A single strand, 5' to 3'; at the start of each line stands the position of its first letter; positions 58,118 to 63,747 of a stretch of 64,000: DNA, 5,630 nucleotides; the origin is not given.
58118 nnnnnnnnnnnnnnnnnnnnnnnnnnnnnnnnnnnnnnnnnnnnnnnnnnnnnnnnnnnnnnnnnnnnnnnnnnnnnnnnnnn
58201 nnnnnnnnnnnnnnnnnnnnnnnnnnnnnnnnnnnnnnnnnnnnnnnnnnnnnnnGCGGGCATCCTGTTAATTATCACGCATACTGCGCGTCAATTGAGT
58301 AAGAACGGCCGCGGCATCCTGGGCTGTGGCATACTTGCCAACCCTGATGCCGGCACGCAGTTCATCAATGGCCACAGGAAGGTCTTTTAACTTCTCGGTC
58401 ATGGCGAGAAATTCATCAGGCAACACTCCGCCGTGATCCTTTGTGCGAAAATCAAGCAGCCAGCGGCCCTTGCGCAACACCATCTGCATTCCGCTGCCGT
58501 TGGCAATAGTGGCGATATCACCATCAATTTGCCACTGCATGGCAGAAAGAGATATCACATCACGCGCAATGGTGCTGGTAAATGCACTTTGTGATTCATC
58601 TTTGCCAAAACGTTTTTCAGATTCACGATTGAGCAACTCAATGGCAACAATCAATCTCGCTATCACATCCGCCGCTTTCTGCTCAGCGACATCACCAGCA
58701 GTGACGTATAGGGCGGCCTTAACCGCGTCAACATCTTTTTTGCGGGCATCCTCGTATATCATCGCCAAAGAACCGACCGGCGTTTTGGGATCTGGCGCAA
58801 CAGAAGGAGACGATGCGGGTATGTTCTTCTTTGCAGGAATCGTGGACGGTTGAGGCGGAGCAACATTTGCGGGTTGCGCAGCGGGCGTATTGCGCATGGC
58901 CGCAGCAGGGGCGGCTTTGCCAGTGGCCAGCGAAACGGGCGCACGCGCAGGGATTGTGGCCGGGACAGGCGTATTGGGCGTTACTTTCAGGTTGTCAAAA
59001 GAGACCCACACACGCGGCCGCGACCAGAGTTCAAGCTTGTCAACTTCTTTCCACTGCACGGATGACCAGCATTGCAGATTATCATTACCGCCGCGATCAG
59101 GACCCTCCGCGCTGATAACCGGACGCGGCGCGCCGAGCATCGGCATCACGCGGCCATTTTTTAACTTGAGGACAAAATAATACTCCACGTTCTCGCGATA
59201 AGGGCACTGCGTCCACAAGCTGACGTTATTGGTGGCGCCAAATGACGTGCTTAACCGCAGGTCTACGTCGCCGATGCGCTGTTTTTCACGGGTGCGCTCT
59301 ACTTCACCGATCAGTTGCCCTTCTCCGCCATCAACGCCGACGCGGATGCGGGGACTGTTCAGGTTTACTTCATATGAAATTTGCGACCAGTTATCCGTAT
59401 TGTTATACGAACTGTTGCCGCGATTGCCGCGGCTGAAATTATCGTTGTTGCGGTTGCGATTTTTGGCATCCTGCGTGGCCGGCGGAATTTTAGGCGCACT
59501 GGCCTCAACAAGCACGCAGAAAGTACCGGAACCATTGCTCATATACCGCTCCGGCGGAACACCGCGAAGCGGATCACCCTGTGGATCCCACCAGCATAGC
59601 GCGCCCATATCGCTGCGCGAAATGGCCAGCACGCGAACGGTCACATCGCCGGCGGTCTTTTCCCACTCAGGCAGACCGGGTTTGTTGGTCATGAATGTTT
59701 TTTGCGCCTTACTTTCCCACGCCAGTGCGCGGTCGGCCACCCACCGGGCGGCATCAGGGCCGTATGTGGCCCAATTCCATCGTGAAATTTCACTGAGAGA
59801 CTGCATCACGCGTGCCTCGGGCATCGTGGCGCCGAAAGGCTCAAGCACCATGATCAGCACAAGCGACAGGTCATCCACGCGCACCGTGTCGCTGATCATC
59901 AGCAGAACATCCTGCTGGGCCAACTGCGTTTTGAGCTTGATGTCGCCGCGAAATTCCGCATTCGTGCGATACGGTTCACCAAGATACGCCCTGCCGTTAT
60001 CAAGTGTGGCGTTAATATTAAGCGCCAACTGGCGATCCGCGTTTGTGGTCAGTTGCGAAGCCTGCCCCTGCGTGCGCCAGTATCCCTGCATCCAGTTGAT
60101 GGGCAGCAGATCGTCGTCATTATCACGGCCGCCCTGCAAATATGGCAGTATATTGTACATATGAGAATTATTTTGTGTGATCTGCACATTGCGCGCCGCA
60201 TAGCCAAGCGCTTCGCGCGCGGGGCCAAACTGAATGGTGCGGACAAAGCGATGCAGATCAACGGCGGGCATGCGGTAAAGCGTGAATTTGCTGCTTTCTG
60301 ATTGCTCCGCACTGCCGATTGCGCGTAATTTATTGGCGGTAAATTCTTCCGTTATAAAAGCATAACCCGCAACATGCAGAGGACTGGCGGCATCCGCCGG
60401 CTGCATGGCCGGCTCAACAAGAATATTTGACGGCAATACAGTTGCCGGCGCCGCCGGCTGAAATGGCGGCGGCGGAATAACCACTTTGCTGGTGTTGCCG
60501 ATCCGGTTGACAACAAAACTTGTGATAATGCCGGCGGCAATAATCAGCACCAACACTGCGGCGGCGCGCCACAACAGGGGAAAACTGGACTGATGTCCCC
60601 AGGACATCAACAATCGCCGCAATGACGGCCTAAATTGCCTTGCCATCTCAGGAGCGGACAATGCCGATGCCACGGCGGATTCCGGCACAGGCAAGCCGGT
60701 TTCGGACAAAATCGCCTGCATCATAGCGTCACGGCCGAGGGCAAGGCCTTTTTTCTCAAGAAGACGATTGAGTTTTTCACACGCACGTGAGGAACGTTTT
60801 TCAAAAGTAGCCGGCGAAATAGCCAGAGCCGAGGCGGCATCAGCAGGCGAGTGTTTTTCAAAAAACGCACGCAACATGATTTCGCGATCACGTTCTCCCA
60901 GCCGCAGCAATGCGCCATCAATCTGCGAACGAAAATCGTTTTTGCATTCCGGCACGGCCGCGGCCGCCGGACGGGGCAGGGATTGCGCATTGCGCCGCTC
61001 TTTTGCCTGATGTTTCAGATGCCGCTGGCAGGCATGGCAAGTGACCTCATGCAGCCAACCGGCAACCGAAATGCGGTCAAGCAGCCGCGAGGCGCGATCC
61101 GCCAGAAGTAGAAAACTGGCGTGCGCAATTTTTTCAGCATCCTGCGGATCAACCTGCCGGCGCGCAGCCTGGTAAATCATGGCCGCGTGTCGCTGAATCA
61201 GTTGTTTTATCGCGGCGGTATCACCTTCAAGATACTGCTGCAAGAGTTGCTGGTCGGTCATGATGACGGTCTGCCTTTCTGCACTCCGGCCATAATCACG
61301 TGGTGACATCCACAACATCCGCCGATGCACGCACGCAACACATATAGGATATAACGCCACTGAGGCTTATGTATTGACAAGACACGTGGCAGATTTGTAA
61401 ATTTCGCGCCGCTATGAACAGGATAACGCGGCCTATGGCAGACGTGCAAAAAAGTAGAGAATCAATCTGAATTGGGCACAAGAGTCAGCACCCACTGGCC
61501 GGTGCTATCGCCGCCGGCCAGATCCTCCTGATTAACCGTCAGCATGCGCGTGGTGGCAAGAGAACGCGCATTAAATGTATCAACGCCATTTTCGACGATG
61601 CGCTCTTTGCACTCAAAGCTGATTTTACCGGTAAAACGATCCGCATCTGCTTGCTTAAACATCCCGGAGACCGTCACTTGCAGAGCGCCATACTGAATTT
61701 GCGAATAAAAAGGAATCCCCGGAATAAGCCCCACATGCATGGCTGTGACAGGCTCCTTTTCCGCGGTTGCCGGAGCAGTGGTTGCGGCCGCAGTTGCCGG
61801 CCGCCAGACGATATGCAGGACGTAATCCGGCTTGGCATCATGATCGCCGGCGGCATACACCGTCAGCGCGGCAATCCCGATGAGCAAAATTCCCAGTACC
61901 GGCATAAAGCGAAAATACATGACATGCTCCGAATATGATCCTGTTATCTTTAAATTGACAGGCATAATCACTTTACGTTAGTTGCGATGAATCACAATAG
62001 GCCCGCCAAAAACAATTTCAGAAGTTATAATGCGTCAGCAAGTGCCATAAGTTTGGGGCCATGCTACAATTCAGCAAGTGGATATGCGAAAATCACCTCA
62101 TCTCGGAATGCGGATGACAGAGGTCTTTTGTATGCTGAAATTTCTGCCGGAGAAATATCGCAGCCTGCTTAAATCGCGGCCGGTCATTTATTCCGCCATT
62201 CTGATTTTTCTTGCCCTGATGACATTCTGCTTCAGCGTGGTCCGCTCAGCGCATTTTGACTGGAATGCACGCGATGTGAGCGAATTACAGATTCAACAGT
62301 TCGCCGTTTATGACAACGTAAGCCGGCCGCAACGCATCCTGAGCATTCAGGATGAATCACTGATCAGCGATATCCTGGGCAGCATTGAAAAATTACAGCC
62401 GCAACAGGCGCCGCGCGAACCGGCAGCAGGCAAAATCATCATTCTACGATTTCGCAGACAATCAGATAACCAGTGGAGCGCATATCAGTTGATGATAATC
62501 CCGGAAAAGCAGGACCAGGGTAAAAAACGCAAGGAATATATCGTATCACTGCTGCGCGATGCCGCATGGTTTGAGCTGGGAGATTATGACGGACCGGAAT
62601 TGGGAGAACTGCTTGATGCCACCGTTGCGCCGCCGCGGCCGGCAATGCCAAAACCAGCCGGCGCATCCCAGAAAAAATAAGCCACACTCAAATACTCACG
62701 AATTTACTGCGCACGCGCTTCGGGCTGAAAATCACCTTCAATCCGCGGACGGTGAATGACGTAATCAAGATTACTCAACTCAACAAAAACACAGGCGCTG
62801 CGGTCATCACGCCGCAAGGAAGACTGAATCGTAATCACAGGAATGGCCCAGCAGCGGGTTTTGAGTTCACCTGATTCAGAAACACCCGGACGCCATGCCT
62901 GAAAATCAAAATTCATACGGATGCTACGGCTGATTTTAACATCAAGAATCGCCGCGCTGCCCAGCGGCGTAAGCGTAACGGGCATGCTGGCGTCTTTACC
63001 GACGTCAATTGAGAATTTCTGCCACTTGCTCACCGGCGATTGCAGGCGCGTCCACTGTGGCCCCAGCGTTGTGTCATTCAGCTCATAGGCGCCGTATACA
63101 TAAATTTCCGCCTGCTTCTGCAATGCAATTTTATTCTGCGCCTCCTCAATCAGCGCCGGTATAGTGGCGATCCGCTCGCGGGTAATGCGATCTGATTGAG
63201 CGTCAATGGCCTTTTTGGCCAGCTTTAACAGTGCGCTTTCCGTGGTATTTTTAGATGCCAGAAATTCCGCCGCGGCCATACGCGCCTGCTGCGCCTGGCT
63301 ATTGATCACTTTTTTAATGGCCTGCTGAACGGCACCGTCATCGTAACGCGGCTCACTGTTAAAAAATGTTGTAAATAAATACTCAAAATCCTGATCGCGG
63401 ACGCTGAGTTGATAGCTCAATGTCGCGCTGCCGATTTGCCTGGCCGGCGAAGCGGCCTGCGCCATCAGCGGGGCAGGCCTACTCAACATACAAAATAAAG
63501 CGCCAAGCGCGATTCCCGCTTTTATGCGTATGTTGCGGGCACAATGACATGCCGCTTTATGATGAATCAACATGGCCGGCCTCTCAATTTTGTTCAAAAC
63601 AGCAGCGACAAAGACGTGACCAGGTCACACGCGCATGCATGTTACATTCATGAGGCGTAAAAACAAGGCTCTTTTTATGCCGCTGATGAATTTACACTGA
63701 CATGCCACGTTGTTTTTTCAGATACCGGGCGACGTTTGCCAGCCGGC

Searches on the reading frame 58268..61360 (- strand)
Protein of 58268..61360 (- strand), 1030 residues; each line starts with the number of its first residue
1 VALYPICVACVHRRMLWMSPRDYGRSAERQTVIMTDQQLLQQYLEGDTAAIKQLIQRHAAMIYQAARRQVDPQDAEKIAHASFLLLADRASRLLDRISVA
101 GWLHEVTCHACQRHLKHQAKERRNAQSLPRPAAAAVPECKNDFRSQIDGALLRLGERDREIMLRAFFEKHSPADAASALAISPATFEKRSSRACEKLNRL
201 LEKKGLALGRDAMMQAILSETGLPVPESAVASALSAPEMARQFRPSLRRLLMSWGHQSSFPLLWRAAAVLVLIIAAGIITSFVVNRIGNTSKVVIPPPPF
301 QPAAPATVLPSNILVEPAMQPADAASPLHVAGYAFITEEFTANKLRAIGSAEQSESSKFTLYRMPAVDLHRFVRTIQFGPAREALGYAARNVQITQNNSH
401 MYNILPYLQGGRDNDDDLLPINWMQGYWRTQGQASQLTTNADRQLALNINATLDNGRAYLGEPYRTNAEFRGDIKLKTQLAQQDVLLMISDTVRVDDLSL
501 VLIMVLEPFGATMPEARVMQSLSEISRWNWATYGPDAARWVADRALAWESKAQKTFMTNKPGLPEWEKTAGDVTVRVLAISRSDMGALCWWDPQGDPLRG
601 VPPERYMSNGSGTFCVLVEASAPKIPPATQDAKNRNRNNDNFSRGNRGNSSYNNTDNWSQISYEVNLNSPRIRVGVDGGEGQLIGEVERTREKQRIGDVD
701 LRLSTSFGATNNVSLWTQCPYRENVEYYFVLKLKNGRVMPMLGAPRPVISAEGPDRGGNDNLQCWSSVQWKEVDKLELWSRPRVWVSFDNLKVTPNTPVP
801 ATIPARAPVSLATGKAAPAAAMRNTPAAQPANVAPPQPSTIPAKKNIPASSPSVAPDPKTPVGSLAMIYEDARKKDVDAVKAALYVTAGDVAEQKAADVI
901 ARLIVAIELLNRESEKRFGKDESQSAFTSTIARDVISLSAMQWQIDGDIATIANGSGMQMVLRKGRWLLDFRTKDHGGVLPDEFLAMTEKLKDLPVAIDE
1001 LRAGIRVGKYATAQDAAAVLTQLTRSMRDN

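Call 19: search_protein_families(library=pfam, proteins=[window:58268-61360:-], max_evalue=0.01)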
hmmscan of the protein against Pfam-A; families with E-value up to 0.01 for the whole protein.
window:58268-61360:- (1030 aa): 1 family
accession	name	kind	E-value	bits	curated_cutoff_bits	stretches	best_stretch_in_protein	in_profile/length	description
PF08281.18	Sigma70_r4_2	-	1.2e-06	28.5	25.7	1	146-197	3-54/54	Sigma-70, region 4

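Call 63: search_protein_families(library=ncbifam, proteins=[window:58268-61360:-], max_evalue=1)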
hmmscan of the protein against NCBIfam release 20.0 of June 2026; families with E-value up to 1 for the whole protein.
window:58268-61360:- (1030 aa): 34 families (the best 25 are shown)
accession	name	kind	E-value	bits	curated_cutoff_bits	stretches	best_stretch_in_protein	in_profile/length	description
NF004113.0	PRK05602.1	equivalog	2.6e-16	59.9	208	1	31-204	27-204/211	RNA polymerase sigma factor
NF007225.0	PRK09643.1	equivalog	2.9e-16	59.8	190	1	34-203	12-184/204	RNA polymerase sigma factor SigM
NF009172.0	PRK12519.1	subfamily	1.7e-12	47.3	222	1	26-203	6-191/194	RNA polymerase sigma factor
TIGR02983.1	SigE-fam_strep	subfamily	3e-12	46.7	141.55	1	53-203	10-160/162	SigE family RNA polymerase sigma factor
TIGR02985.1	Sig70_bacteroi1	subfamily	3.6e-12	46.8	126.4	1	50-198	2-159/162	RNA polymerase sigma-70 factor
NF009168.0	PRK12515.1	subfamily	4.3e-12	45.9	236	1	34-207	7-185/189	RNA polymerase sigma factor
TIGR02937.1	sigma70-ECF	superfamily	1.3e-11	44.4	42.9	1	50-200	2-164/165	sigma-70 family RNA polymerase sigma factor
NF009176.0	PRK12524.1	equivalog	2.4e-11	43.8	264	1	30-211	7-194/196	RNA polymerase sigma factor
NF009166.1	PRK12513.1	equivalog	4.1e-09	36.4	206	1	34-203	7-188/193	RNA polymerase sigma factor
NF008888.0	PRK11922.1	equivalog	3e-08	33.6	204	1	27-204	8-199/231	RNA polymerase sigma factor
NF009190.0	PRK12538.1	equivalog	3e-07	30.4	303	1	29-203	43-221/233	RNA polymerase sigma factor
NF007227.0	PRK09645.1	subfamily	5.6e-07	29.6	202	1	44-206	8-175/177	sigma-70 family RNA polymerase sigma factor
NF010500.0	PRK13919.1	subfamily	1.9e-06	28.2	226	1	34-202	8-184/186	putative RNA polymerase sigma E protein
NF008894.0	PRK11924.3-1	equivalog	3.9e-06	27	258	1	34-197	7-177/188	RNA polymerase sigma factor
NF009189.0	PRK12537.1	equivalog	4.7e-06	26.2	261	1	38-180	12-160/182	RNA polymerase sigma factor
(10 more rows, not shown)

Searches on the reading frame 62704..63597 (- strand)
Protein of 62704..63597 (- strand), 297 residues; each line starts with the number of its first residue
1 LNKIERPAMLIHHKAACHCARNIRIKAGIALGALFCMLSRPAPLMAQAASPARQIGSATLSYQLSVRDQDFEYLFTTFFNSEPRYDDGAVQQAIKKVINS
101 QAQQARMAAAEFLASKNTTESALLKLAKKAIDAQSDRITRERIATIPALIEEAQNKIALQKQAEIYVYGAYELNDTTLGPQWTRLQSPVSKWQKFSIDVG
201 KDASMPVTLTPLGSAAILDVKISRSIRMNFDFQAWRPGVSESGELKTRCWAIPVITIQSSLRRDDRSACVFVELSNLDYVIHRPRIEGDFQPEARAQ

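Call 57: find_encoding_contigs(protein=window:62704-63597:-, flank=10000, max_places=3)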
Protein window:62704-63597:- (297 aa): no gene with exactly this product is on record in the collection.
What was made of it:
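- Tried and rejected: This failed because of a wrong start codon (call 57).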
